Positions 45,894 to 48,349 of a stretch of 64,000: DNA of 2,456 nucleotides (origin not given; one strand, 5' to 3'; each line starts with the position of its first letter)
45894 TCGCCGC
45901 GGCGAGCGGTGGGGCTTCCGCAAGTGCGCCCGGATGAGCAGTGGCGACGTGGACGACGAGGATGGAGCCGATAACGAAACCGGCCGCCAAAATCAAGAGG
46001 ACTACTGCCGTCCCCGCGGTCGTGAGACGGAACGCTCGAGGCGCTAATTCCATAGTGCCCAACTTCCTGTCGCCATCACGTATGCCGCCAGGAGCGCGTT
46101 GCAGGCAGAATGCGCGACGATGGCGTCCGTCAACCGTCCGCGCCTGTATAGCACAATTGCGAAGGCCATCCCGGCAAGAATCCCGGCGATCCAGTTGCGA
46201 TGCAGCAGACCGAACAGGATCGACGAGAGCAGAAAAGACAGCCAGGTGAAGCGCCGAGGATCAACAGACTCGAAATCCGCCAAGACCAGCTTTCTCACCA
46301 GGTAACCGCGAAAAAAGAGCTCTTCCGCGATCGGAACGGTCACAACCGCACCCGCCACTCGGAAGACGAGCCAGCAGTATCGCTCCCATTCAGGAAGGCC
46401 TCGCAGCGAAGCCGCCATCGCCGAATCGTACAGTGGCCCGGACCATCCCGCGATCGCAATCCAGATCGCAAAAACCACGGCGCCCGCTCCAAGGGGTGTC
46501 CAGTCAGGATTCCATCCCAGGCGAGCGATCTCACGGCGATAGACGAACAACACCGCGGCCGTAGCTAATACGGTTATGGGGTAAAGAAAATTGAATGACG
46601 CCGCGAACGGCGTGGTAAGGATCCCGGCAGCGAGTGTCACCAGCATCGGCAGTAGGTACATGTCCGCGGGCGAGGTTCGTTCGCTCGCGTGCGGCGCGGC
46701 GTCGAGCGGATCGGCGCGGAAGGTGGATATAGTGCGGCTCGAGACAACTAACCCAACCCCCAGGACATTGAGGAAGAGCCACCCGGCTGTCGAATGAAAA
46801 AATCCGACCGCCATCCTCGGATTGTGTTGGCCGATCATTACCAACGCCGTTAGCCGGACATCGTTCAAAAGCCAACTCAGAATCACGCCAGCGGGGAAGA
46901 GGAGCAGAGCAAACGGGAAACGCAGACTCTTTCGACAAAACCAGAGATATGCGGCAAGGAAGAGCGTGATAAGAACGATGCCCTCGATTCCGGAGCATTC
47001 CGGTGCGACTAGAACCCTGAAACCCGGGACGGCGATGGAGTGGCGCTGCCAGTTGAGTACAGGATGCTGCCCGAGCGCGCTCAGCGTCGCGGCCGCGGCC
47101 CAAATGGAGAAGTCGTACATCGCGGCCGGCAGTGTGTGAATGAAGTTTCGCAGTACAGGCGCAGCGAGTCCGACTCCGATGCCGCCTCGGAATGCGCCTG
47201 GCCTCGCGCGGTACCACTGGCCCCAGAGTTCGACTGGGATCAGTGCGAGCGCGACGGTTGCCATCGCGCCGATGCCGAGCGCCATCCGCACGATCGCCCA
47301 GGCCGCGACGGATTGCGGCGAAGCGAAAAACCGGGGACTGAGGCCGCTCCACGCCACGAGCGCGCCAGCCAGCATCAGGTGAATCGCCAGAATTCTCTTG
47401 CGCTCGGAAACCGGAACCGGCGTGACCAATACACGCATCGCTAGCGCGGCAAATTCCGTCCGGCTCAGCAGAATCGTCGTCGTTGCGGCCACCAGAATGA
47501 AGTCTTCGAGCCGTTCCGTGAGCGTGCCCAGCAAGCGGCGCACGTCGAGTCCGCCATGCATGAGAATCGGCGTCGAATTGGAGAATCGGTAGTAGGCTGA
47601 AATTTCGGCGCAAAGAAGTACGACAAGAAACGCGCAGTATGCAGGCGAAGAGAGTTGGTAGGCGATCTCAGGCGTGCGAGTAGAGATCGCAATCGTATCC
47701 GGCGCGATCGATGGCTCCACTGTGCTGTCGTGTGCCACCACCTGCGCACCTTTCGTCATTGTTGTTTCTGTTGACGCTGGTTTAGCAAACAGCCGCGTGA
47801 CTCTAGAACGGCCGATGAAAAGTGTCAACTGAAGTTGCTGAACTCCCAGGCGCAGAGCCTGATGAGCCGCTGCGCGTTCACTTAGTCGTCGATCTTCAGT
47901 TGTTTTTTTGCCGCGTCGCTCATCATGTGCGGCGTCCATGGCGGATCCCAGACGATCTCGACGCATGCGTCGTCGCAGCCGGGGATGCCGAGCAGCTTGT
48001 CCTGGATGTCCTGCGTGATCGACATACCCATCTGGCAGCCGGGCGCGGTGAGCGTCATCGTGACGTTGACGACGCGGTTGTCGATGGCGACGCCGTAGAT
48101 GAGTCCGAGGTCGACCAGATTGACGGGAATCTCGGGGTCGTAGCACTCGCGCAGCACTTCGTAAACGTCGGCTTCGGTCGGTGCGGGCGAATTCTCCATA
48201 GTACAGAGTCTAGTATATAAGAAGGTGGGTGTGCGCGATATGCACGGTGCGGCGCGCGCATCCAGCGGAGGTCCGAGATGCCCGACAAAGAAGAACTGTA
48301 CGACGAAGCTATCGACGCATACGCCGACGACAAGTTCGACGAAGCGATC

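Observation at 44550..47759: Exosortase-CPBP protease fusion (XrtE-like) operon with a fatty-acid-hydroxylase protein and two tandem mini-substrates that are essentially signal peptide plus APELD-CTERM sorting signal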

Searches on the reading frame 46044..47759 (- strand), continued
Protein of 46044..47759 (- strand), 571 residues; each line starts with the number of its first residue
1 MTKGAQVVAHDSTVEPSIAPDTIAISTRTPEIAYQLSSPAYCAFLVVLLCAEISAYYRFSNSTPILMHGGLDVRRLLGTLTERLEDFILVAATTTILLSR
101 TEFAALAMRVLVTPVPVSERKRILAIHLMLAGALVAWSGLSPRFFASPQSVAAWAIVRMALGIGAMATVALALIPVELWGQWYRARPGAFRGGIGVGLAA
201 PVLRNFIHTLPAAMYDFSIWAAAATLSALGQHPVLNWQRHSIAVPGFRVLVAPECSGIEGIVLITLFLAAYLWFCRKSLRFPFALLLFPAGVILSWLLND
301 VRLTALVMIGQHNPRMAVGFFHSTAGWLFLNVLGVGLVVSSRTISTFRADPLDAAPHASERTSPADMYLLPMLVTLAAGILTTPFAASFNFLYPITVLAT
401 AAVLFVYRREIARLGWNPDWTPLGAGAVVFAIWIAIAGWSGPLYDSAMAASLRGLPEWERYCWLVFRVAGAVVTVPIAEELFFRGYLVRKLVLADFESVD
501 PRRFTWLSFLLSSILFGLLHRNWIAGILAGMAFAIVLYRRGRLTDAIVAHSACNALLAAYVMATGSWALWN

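Call 15: find_encoding_contigs(protein=P0005, flank=5000, max_places=2)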
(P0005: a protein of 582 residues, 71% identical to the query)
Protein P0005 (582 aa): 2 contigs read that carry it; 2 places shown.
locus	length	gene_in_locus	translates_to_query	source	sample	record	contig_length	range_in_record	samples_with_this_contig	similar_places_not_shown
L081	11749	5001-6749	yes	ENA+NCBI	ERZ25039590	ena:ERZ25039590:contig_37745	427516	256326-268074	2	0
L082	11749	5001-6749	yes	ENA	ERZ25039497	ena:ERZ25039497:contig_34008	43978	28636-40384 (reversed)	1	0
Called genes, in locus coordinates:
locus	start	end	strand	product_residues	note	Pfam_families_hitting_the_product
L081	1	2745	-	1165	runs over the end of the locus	PF17757:UvrB_inter, PF02559:CarD_TRCF_RID, PF00270:DEAD, PF04851:ResIII, PF00271:Helicase_C, PF03461:TRCF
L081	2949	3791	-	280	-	PF13180:PDZ_2, PF17820:PDZ_6 (faint)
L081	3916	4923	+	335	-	PF00389:2-Hacid_dh (weak), PF02826:2-Hacid_dh_C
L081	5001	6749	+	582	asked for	PF02517:Rce1-like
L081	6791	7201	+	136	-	-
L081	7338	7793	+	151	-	PF04116:FA_hydroxylase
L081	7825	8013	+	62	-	PF27847:VPEID-CTERM (weak)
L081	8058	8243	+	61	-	PF27847:VPEID-CTERM (weak)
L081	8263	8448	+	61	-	PF27847:VPEID-CTERM (weak)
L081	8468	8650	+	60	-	-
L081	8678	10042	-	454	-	PF01225:Mur_ligase, PF08245:Mur_ligase_M, PF02875:Mur_ligase_C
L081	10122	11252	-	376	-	PF00144:Beta-lactamase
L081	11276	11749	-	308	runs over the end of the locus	PF02016:Peptidase_S66, PF17676:Peptidase_S66C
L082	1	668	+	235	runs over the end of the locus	-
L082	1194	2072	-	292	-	-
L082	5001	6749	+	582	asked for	PF02517:Rce1-like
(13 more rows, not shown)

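Call 16: find_encoding_contigs(protein=P0002, flank=5000, max_places=2)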
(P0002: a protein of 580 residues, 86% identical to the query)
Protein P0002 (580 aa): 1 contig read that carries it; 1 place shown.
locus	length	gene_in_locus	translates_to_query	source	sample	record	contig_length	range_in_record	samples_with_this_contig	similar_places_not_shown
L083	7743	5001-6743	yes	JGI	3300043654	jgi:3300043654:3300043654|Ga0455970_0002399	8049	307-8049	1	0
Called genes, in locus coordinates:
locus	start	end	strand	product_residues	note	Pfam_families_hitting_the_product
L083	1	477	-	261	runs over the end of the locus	?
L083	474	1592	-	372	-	PF02515:CoA_transf_3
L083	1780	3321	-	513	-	PF02446:Glyco_hydro_77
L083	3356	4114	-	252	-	PF00106:adh_short, PF08659:KR, PF13561:adh_short_C2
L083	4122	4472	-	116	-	PF00515:TPR_1 (faint), PF07719:TPR_2 (weak), PF13176:TPR_7 (faint), PF13181:TPR_8 (faint), PF13428:TPR_14 (faint), PF13414:TPR_11 (weak), PF14559:TPR_19, PF13431:TPR_17 (weak), +3 more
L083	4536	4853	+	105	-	PF01883:FeS_assembly_P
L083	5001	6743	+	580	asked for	PF09721:Exosortase_EpsH, PF02517:Rce1-like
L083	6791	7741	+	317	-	?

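Call 17: find_encoding_contigs(protein=P0009, flank=5000, max_places=1)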
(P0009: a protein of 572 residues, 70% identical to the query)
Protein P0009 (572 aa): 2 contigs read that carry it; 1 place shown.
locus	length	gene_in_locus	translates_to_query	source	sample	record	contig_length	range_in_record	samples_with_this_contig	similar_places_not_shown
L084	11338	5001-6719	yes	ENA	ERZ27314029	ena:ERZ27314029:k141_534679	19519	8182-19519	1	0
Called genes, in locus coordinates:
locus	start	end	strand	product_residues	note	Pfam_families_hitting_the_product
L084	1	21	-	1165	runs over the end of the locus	PF17757:UvrB_inter, PF02559:CarD_TRCF_RID, PF00270:DEAD, PF04851:ResIII, PF00271:Helicase_C, PF03461:TRCF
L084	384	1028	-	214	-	PF05974:DUF892 (faint)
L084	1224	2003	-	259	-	PF01904:DUF72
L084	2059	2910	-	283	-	PF13180:PDZ_2, PF17820:PDZ_6 (faint)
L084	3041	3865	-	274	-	PF13180:PDZ_2, PF17820:PDZ_6 (faint)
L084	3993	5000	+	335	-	PF00389:2-Hacid_dh, PF02826:2-Hacid_dh_C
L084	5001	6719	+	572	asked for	PF09721:Exosortase_EpsH, PF02517:Rce1-like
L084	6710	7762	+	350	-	PF04116:FA_hydroxylase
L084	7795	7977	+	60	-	PF27847:VPEID-CTERM (weak)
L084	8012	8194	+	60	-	PF27847:VPEID-CTERM (weak)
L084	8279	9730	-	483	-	PF01225:Mur_ligase, PF08245:Mur_ligase_M, PF02875:Mur_ligase_C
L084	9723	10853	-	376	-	PF00144:Beta-lactamase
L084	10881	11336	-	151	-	?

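Call 18: find_encoding_contigs(protein=P0008, flank=5000, max_places=1)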
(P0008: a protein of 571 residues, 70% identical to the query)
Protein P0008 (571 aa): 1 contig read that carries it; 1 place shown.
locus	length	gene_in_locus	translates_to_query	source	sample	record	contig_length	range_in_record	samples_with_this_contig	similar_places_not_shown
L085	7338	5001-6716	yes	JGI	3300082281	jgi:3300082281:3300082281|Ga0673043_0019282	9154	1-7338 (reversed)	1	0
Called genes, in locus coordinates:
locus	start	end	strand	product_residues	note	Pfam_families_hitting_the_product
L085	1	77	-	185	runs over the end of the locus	PF00144:Beta-lactamase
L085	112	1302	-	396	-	PF00144:Beta-lactamase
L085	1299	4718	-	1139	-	PF00211:Guanylate_cyc, PF13191:AAA_16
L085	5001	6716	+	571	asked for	PF09721:Exosortase_EpsH, PF02517:Rce1-like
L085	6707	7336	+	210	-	?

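Call 19: find_encoding_contigs(protein=P0013, flank=5000, max_places=1)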
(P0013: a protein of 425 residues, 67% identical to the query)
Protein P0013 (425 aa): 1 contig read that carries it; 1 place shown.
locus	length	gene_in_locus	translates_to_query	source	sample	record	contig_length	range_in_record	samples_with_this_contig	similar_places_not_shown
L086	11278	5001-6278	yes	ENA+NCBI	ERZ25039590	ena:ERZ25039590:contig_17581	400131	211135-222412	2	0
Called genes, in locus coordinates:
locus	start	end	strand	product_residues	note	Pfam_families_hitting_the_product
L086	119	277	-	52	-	-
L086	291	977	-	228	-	-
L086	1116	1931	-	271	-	PF01904:DUF72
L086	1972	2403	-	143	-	PF13180:PDZ_2, PF17820:PDZ_6 (faint)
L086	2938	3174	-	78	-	PF13180:PDZ_2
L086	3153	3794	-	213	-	-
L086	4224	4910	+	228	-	PF02826:2-Hacid_dh_C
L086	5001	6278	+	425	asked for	PF09721:Exosortase_EpsH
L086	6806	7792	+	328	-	PF04116:FA_hydroxylase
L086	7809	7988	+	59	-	-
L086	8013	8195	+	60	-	-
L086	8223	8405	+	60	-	-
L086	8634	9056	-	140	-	PF02875:Mur_ligase_C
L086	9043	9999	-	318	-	PF01225:Mur_ligase, PF08245:Mur_ligase_M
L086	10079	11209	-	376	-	PF00144:Beta-lactamase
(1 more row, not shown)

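Call 20: find_encoding_contigs(protein=P0015, flank=5000, max_places=1)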
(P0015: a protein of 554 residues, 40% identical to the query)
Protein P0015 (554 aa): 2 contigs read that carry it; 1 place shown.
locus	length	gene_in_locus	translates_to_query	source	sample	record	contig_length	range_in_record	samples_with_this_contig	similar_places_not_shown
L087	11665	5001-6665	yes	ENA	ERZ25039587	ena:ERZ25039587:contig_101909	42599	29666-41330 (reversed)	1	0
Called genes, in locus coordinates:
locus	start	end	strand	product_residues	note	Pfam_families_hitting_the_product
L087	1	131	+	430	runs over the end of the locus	PF00872:Transposase_mut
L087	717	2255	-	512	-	PF01734:Patatin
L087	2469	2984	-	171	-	PF01867:Cas_Cas1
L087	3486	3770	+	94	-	-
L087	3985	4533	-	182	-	-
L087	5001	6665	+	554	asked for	PF02517:Rce1-like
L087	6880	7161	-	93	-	-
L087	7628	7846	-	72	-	-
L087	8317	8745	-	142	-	-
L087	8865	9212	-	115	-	-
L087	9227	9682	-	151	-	PF07811:TadE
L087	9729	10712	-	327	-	PF13400:Tad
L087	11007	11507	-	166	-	PF07811:TadE (weak)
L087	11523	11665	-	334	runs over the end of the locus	PF13400:Tad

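Call 46: search_solved_structures(query=window:46044-47759:-, max_evalue=0.01)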
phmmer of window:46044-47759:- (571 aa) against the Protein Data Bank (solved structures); distinct sequences matched with E-value up to 0.01: 0.

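Call 59: predict_structure(alignment_id=A1)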
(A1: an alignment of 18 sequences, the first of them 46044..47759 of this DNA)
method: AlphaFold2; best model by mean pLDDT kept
length: 571 residues; sequences in the alignment: 18
mean_pLDDT: 77.2   pTM: 0.63
mean pLDDT of the five models: 77.2, 76.6, 74.9, 71.1, 64.3
residues with pLDDT >= 90: 93; 70-90: 362; 50-70: 74; < 50: 42
segments of 3 or more residues with pLDDT < 50: 1-37, 356-360
pLDDT, mean of each block of 10 residues (from residue 1): 32 31 34 45 60 57 69 76 77 80 70 61 77 77 76 81 78 77 85 86 72 82 91 87 85 81 84 80 86 90 87 74 74 83 79 51 77 84 68 88 91 82 93 84 78 88 93 93 88 76 76 84 83 88 92 95 86 67
secondary structure, 60 per line:
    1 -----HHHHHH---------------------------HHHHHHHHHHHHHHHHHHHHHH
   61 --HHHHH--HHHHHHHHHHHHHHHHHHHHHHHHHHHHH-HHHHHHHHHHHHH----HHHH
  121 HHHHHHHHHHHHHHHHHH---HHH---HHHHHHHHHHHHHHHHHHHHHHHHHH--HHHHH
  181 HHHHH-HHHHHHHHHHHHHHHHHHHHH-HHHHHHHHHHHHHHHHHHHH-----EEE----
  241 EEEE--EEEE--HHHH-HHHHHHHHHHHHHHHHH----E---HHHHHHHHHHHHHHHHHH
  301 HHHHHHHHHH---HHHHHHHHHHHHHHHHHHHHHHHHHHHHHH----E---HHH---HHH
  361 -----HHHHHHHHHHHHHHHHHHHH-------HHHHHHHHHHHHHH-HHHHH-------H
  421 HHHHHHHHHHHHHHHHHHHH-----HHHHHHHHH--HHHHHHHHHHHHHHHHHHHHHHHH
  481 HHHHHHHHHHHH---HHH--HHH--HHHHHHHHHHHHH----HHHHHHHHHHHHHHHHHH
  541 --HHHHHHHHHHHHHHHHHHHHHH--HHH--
elements in order: H6-11 H39-60 H63-67 H70-98 H100-112 H117-138 H148-173 H176-185 H187-207 H209-228 E234-236 E241-244 E247-250 H253-256 H258-274 H283-310 H314-343 H366-385 H393-406 H408-412 H420-440 H446-454 H457-492 H506-518 H523-540 H543-564

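Call 63: fold_search(model_id=the predicted structure, library=pdb)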
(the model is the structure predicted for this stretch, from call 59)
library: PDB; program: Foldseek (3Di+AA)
matches with E <= 10: 52; with E <= 0.001: 0
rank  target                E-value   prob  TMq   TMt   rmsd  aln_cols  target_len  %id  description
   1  6rz5_A                7.1e-01  0.08  0.11  0.15  27.2       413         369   10  XFEL crystal structure of the human cysteinyl leukotriene receptor 1 in complex with zafirlukast (released 2019-10-30)
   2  7rtw_B                1.6e+00  0.07  0.09  0.14  35.1       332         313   14  Cryo-EM structure of a TTYH3 cis-dimer (released 2021-08-25)
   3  8sl3_A                1.9e+00  0.03  0.10  0.10  29.6       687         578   12  Human adenylyl Cyclase 5 in complex with Gbg (released 2024-04-03)
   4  8ufd_A                2.1e+00  0.08  0.13  0.16  17.8       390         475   12  Multidrug efflux pump MtEfpA bound with inhibitor BRD8000.3 (released 2024-09-11)
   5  8dk2_D                2.3e+00  0.07  0.09  0.07  41.0       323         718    9  CryoEM structure of Pseudomonas aeruginosa PA14 JetABC in an unclamped state trapped in ATP dependent dimeric form (released 2022-10-05)
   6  7rtt_A                2.5e+00  0.06  0.10  0.13  35.1       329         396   14  Cryo-EM structure of a TTYH2 cis-dimer (released 2021-08-25)
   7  7wax                  2.5e+00  0.04  0.12  0.13  20.3       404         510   14  MurJ inward occluded form (released 2022-06-01)
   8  6fv8_B                2.7e+00  0.04  0.12  0.14  24.1       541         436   12  Dimer structure of the MATE family multidrug resistance transporter Aq_128 from Aquifex aeolicus in the outward-facing (released 2019-03-20)
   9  3qnq_A                2.7e+00  0.02  0.10  0.12  26.1       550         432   11  Crystal structure of the transporter ChbC, the IIC component from the N,N'-diacetylchitobiose-specific phosphotransfer (released 2011-04-06)
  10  1cii                  2.7e+00  0.02  0.10  0.09  46.4       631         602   11  COLICIN IA (released 1998-01-14)
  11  7p5c_A                3.2e+00  0.05  0.09  0.12  34.9       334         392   16  Cryo-EM structure of human TTYH3 in Ca2+ and GDN (released 2021-08-11)
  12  28vj_B                3.2e+00  0.03  0.09  0.12  26.8       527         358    9  NorA bound to miniprotein I-23 (released 2026-04-08)
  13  7uw5_A                3.2e+00  0.02  0.10  0.09  31.6       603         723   13  EcMscK G924S mutant in a closed conformation (released 2022-11-23)
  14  7rtt_B                3.5e+00  0.04  0.08  0.11  36.3       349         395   14  Cryo-EM structure of a TTYH2 cis-dimer (released 2021-08-25)
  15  7p5m_A                3.5e+00  0.02  0.07  0.10  36.2       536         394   12  Cryo-EM structure of human TTYH2 in lipid nanodiscs (released 2021-08-11)
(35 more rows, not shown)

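Call 77: search_protein_families(library=pfam, proteins=[L035:8894-9493:+, L035:7448-8644:+, L018:5349-6614:+, L010:9358-10644:+], max_evalue=0.001)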
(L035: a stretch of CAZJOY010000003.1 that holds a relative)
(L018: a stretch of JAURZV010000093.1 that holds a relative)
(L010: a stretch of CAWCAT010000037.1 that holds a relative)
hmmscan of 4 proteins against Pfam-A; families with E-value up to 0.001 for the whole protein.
L035:8894-9493:+ (199 aa): 3 families
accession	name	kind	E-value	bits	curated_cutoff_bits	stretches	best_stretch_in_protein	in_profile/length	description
PF02563.21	Poly_export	-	1.9e-23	82.8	28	1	39-110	5-76/77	Polysaccharide biosynthesis/export protein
PF22461.2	SLBB_2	-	7.9e-11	42.3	27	1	117-196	2-77/79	SLBB domain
PF10531.15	SLBB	-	1.6e-10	41.1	27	1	118-167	2-50/55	SLBB domain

L035:7448-8644:+ (398 aa): 3 families
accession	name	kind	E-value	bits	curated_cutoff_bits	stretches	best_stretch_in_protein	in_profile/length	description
PF01266.30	DAO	-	2.8e-59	201.9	27.9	1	7-393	2-351/353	FAD dependent oxidoreductase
PF13450.12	NAD_binding_8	-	1.6e-05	25.5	21.9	1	9-49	1-39/68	NAD(P)-binding Rossmann-like domain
PF00890.30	FAD_binding_2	-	6.8e-05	22.7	20.4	1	8-196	3-193/414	FAD binding domain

L018:5349-6614:+ (421 aa): 1 family
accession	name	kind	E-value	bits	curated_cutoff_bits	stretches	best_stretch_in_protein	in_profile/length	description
PF10082.15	BBP2_2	-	7.3e-08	32.1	23.7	1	185-253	283-350/378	Putative beta-barrel porin 2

L010:9358-10644:+ (428 aa): 5 families
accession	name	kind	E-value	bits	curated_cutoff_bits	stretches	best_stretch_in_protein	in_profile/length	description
PF13519.12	VWA_2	-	7.9e-14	52.6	27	1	82-186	1-106/107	von Willebrand factor type A domain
PF00092.34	VWA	-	8.7e-12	46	23.8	1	81-193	1-119/174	von Willebrand factor type A domain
PF13768.12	VWA_3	-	1.9e-08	35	27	1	81-190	2-110/155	von Willebrand factor type A domain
PF05762.20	VWA_CoxE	-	1.9e-08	34.4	26.4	1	71-195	47-167/222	VWA domain containing CoxE-like protein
PF01882.25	DUF58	-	6.8e-05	22.6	23.4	1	78-200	34-156/216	Protein of unknown function DUF58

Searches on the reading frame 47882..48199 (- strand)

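Call 54: search_protein_families(library=pfam, proteins=[window:47882-48199:-], max_evalue=0.001)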
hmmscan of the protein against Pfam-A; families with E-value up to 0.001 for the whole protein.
window:47882-48199:- (105 aa): 1 family
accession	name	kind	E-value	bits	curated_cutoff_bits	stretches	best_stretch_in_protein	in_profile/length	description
PF01883.24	FeS_assembly_P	-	8.4e-20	71.3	23.5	1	9-81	1-72/73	Iron-sulfur cluster assembly protein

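Call 55: search_protein_families(library=ncbifam, proteins=[window:47882-48199:-], max_evalue=0.001)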
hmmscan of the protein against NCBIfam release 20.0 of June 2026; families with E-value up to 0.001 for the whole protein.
window:47882-48199:- (105 aa): 4 families
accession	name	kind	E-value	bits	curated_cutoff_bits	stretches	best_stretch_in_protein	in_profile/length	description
TIGR03406.1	FeS_long_SufT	hypoth_equivalog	4.3e-36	124.3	202.6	1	8-101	74-172/174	putative Fe-S cluster assembly protein SufT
TIGR02945.1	SUF_assoc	equivalog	1.2e-30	105.8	143.4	1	9-102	3-97/99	SUF system Fe-S cluster assembly protein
NF041868.1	paad_haloarch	equivalog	1.6e-25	89.6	180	1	8-102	27-121/127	1,2-phenylacetyl-CoA epoxidase subunit PaaD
TIGR02159.1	PA_CoA_Oxy4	equivalog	2.7e-12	47.2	108.15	1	21-102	3-84/146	1,2-phenylacetyl-CoA epoxidase subunit PaaD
